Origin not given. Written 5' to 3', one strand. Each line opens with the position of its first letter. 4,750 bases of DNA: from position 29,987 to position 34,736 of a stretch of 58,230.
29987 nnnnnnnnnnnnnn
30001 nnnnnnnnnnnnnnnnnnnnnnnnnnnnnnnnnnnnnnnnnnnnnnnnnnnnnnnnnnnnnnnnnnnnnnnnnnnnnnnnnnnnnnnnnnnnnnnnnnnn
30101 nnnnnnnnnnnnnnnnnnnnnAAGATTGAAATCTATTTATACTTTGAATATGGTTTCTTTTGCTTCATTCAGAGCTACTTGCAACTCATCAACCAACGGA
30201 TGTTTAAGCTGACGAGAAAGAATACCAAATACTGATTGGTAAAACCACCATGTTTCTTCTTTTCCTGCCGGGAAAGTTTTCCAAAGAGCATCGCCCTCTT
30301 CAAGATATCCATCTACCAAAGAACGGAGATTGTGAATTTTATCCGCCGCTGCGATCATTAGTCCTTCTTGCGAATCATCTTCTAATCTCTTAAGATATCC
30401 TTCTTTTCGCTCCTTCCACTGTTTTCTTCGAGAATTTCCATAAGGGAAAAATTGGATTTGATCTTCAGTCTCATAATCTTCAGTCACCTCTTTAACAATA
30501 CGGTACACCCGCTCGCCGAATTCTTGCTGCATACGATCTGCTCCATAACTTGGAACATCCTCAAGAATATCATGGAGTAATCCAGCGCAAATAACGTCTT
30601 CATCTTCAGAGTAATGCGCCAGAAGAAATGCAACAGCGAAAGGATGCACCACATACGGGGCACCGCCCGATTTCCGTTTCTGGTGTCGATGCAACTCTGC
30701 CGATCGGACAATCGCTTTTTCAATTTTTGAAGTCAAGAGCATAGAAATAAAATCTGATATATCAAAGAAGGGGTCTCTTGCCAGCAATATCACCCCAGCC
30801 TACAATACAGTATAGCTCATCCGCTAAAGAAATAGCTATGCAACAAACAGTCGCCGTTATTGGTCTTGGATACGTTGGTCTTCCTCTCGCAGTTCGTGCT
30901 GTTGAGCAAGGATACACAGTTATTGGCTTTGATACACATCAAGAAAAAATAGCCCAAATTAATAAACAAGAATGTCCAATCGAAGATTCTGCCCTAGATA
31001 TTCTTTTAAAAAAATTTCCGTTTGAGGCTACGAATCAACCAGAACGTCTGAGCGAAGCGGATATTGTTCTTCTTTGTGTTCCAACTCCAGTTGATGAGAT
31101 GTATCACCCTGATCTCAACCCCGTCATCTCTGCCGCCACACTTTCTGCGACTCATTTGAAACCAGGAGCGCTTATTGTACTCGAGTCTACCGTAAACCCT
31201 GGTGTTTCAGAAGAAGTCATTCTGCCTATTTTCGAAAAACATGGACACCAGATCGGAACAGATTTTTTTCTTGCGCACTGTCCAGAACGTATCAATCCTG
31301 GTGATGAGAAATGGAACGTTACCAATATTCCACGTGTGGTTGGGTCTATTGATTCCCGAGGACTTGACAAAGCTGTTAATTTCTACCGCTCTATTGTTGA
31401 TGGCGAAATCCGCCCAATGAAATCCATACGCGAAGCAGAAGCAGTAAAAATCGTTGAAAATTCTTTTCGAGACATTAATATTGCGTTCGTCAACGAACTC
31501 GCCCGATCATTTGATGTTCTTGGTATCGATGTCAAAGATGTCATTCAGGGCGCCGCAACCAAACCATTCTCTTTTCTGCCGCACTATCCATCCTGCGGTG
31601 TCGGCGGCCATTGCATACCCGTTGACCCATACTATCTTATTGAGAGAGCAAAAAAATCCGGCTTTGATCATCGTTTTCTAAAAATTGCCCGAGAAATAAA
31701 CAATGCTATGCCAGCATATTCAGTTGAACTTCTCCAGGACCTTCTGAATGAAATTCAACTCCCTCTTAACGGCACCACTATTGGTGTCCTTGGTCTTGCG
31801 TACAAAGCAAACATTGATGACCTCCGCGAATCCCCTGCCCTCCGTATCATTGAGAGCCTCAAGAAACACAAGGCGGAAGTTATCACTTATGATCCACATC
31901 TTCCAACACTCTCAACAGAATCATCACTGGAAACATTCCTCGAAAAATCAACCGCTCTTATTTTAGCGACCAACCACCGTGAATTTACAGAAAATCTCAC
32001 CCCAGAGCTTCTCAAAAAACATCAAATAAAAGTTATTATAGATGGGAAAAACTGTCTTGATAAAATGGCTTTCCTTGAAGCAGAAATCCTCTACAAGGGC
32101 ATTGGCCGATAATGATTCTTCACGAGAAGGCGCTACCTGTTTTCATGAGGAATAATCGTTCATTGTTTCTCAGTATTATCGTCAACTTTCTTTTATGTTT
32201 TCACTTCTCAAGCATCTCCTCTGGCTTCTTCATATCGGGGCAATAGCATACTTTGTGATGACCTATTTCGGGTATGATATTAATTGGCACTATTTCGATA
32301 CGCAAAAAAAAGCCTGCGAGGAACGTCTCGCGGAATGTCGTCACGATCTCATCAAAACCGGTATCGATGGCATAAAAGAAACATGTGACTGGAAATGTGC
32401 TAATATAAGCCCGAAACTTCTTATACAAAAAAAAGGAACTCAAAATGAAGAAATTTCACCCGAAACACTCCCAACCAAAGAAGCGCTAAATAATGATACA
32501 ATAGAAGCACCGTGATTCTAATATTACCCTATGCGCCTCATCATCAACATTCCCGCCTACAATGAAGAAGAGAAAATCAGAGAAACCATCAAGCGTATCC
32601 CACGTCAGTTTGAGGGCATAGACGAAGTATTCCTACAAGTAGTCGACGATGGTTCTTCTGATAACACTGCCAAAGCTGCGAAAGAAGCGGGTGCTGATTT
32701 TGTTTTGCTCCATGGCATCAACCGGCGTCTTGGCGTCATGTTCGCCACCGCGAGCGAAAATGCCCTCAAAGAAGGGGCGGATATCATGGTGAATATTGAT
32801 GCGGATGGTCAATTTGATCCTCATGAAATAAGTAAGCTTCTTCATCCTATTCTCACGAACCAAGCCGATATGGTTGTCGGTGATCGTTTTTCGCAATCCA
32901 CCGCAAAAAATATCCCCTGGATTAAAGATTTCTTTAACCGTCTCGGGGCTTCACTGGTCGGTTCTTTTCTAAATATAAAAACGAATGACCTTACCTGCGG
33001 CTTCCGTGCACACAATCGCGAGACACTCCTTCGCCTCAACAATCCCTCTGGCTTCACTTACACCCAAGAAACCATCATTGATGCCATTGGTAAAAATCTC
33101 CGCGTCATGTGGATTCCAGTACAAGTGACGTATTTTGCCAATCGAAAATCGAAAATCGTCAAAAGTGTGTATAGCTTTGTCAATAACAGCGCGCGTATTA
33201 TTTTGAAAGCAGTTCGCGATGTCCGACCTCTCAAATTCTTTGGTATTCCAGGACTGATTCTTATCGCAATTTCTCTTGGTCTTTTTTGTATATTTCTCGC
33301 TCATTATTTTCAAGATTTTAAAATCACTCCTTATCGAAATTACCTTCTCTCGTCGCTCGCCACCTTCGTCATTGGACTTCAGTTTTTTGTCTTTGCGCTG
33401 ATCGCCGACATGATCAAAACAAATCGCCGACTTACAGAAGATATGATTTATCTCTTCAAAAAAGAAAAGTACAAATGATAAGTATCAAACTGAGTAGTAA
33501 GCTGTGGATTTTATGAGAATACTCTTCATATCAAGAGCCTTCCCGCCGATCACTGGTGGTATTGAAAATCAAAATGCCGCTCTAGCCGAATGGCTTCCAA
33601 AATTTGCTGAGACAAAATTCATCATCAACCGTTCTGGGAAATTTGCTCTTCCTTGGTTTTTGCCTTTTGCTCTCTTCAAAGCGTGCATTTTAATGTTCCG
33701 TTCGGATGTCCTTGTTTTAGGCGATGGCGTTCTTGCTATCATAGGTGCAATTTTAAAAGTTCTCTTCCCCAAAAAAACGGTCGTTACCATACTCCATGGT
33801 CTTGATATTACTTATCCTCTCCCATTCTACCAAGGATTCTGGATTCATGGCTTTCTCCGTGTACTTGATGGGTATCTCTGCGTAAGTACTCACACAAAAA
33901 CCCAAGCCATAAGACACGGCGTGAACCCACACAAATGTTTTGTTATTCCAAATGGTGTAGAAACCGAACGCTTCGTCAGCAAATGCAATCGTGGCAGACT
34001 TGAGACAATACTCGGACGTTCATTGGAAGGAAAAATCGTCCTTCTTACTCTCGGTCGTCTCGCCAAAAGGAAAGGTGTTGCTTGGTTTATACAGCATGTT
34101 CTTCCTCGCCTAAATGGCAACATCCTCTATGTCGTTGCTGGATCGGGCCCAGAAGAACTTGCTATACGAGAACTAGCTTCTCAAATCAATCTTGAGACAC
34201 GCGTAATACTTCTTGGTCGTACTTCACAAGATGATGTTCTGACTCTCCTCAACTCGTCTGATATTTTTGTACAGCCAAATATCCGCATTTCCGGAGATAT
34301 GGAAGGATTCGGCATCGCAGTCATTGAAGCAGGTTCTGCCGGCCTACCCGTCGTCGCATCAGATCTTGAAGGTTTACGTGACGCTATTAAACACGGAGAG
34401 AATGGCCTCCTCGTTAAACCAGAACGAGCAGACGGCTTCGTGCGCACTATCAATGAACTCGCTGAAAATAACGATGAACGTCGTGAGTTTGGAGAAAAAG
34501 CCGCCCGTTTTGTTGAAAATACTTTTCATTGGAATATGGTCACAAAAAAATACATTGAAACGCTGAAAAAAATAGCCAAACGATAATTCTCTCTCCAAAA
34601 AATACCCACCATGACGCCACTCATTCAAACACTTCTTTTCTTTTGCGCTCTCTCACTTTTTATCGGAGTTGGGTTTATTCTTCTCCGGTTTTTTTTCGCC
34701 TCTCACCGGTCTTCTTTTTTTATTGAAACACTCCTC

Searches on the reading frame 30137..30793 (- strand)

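Call 36: search_protein_families(library=pfam, proteins=[window:30137-30793:-], max_evalue=0.001)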
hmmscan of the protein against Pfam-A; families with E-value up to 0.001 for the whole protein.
window:30137-30793:- (218 aa): 2 families
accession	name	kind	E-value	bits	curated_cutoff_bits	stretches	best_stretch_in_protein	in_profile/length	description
PF13328.12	HD_4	-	1.1e-17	64.7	27.2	1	27-180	1-154/156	HD domain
PF01966.28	HD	-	4.2e-10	40.4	22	1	49-155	3-115/116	HD domain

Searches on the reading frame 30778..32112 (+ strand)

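Call 36: search_protein_families(library=pfam, proteins=[window:30778-32112:+], max_evalue=0.001)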
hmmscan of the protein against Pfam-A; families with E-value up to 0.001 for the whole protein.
window:30778-32112:+ (444 aa): 8 families
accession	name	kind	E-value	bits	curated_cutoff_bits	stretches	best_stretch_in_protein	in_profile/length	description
PF03721.20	UDPG_MGDP_dh_N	-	1.2e-39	136.3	27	1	24-192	2-176/187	UDP-glucose/GDP-mannose dehydrogenase family, NAD binding domain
PF00984.24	UDPG_MGDP_dh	-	1.2e-29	102.7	25.4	1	218-309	1-93/94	UDP-glucose/GDP-mannose dehydrogenase family, central domain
PF03720.21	UDPG_MGDP_dh_C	-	2.2e-24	86.2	30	1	336-429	1-103/103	UDP-glucose/GDP-mannose dehydrogenase family, UDP binding domain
PF03446.21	NAD_binding_2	-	7.7e-11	42.7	21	1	24-150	1-106/161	NAD binding domain of 6-phosphogluconate dehydrogenase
PF02826.25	2-Hacid_dh_C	-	7.4e-07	29.2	25.1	0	21-67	35-81/178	D-isomer specific 2-hydroxyacid dehydrogenase, NAD binding domain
PF03807.23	F420_oxidored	-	1.4e-05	26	21.6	1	24-103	1-69/94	NADP oxidoreductase coenzyme F420-dependent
PF02558.23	ApbA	-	0.00014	22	22.2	1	25-120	1-93/150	Ketopantoate reductase PanE/ApbA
PF01210.29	NAD_Gly3P_dh_N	-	0.00041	20.8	23.1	0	25-117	2-93/158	NAD-dependent glycerol-3-phosphate dehydrogenase N-terminus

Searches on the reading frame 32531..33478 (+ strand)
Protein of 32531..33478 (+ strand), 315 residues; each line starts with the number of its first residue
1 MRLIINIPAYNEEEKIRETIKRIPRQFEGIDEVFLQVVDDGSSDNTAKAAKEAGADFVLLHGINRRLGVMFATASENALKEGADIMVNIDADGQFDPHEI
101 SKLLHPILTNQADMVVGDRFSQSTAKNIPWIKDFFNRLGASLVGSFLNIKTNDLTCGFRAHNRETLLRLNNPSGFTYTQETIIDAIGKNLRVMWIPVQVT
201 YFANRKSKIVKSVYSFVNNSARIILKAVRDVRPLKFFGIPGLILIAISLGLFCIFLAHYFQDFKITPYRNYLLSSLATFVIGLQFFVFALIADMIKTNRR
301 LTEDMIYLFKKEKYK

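Call 37: search_protein_families(library=pfam, proteins=[window:32531-33478:+], max_evalue=0.001)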
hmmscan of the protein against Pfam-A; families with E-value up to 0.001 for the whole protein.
window:32531-33478:+ (315 aa): 2 families
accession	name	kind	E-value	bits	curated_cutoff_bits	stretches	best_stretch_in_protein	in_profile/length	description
PF00535.33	Glycos_transf_2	-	3.6e-20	73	23.3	1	7-164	4-162/168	Glycosyl transferase family 2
PF13641.12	Glyco_tranf_2_3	-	2.2e-06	28.3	27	1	5-127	5-131/230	Glycosyltransferase like family 2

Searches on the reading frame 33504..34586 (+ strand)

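Call 37: search_protein_families(library=pfam, proteins=[window:33504-34586:+], max_evalue=0.001)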
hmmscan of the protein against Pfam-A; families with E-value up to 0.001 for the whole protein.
window:33504-34586:+ (360 aa): 6 families
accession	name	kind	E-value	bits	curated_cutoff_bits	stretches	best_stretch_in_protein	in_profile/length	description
PF00534.26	Glycos_transf_1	-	6.9e-39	133.6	26.4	1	175-334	13-170/172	Glycosyl transferases group 1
PF13692.12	Glyco_trans_1_4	-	6.2e-32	111.2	27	1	179-322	3-142/142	Glycosyl transferases group 1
PF13439.12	Glyco_transf_4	-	4.9e-10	40.1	28.5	1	56-156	62-170/170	Glycosyltransferase Family 4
PF13524.12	Glyco_trans_1_2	-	2.1e-09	37.9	25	1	194-346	4-138/144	Glycosyl transferase-like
PF20706.3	GT4-conflict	-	3.1e-05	23.6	26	1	239-339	269-374/385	Family 4 Glycosyltransferase in conflict systems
PF13579.12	Glyco_trans_4_4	-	0.00044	21.1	29.7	0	55-151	61-158/158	Glycosyl transferase 4-like domain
